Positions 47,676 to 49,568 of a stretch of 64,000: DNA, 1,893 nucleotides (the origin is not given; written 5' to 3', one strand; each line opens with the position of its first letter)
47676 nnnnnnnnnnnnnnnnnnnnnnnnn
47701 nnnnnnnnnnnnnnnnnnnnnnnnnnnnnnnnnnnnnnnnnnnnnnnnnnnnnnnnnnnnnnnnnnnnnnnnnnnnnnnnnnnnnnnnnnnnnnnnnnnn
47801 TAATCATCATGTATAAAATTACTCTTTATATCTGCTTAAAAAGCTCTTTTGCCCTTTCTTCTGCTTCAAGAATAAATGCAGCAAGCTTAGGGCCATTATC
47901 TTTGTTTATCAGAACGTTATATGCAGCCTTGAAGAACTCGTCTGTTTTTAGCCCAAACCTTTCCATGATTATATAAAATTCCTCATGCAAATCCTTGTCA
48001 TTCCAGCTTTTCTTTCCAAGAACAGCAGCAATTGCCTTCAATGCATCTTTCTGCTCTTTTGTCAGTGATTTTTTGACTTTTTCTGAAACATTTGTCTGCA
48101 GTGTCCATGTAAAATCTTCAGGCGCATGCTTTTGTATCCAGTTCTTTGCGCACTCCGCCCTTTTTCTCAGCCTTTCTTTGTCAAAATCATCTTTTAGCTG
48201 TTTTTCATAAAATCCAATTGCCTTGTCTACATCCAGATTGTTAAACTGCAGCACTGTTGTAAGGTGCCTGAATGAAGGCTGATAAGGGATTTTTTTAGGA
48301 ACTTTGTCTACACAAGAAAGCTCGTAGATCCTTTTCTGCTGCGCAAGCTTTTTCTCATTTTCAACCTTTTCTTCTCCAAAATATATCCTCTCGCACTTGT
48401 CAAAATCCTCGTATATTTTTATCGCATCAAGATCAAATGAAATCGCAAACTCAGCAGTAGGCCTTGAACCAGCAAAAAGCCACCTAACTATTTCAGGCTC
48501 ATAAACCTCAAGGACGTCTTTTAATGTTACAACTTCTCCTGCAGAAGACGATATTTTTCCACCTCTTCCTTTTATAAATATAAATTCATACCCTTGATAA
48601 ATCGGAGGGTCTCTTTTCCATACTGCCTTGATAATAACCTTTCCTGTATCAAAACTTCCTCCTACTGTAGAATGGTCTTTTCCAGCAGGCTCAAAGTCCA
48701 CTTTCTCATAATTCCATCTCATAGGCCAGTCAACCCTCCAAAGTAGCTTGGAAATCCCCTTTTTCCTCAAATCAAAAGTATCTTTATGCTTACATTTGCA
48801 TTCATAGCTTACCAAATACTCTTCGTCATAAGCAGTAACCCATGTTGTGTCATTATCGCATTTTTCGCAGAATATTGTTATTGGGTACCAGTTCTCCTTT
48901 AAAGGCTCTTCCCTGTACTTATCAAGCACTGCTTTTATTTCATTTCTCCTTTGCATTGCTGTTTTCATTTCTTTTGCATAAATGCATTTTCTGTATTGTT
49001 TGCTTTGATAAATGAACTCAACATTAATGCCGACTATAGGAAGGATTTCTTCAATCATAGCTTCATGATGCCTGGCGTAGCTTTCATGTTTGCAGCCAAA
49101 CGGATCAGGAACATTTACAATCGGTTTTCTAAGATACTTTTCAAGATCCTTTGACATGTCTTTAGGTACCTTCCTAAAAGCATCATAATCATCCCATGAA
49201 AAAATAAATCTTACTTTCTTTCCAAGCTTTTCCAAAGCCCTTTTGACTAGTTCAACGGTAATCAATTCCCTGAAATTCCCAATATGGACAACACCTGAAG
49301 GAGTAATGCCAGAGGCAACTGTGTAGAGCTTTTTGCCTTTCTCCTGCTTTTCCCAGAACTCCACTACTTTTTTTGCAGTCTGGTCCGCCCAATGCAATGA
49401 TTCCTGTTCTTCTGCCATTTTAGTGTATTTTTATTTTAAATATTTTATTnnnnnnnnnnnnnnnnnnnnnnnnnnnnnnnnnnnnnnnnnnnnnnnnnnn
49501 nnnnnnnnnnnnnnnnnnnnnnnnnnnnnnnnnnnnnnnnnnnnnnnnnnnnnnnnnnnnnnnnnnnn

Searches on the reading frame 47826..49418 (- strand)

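Call 49: search_protein_families(library=pfam, proteins=[window:47826-49418:-], max_evalue=0.001)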
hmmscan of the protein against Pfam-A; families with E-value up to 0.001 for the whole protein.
window:47826-49418:- (530 aa): 4 families
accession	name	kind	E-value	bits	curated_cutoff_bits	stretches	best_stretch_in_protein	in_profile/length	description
PF01921.24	tRNA-synt_1f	-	2.4e-123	412.1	27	1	9-369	2-358/360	tRNA synthetases class I (K)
PF01406.26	tRNA-synt_1e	-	5.1e-09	36.4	27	1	28-79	7-58/301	tRNA synthetases class I (C) catalytic domain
PF09334.17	tRNA-synt_1g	-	1e-05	24.9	20.1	0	281-322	320-361/391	tRNA synthetases class I (M)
PF19269.4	Anticodon_2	-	0.00087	20.1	23.6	0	442-514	45-123/141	Anticodon binding domain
